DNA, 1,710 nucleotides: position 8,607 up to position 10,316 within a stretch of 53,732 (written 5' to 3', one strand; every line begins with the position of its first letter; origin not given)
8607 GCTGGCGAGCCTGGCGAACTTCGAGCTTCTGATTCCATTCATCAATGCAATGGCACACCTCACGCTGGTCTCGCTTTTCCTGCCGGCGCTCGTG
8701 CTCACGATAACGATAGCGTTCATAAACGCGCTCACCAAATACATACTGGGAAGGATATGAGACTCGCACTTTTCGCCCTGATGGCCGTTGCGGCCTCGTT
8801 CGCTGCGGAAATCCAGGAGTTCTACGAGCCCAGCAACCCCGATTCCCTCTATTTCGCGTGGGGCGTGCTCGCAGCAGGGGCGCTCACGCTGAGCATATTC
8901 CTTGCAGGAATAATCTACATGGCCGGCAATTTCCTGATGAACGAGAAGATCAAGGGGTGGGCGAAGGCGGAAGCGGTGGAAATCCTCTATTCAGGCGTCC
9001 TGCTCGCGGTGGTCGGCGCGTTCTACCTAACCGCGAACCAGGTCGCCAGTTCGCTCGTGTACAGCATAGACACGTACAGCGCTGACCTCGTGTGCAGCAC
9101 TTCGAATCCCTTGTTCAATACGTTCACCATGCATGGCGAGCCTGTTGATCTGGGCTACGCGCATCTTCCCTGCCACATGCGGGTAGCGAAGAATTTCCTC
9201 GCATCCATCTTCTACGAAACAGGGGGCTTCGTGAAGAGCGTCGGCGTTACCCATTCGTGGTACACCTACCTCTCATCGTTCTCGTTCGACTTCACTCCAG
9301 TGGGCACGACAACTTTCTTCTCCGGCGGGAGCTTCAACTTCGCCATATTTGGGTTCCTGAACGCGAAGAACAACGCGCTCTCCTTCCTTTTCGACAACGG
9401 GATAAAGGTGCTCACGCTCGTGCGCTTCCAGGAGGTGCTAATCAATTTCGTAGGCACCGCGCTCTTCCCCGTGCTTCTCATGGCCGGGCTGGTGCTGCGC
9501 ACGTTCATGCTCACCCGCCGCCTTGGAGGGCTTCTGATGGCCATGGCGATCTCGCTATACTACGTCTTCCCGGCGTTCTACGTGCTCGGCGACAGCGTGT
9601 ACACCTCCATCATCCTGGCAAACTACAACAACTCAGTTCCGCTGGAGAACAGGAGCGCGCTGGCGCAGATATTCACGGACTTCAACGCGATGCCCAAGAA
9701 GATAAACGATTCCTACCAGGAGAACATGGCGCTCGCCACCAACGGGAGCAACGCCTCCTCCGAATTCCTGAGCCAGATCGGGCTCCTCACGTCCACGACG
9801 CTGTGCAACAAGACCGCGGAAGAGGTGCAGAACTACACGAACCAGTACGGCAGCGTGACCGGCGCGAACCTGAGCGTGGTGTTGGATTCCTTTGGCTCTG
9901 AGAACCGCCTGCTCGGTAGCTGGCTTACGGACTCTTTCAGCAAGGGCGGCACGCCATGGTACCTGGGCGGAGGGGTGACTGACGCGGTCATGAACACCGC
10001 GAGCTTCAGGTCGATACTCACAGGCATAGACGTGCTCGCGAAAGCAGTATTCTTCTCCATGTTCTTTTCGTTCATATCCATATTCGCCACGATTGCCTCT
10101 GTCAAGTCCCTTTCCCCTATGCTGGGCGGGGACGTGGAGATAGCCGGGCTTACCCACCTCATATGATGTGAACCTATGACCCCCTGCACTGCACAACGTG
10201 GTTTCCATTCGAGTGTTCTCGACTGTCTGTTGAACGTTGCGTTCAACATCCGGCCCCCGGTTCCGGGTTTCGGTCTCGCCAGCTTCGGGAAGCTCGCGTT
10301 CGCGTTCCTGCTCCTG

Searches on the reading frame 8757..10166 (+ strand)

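Call 5: search_protein_families(library=pfam, proteins=[window:8757-10166:+], max_evalue=0.01)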
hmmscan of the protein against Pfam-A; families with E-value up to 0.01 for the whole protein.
window:8757-10166:+ (469 aa): 1 family
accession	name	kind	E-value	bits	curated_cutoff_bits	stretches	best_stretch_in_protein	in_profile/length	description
PF11158.13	DUF2938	-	0.0056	16.7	31.4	0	60-111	55-106/150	Protein of unknown function (DUF2938)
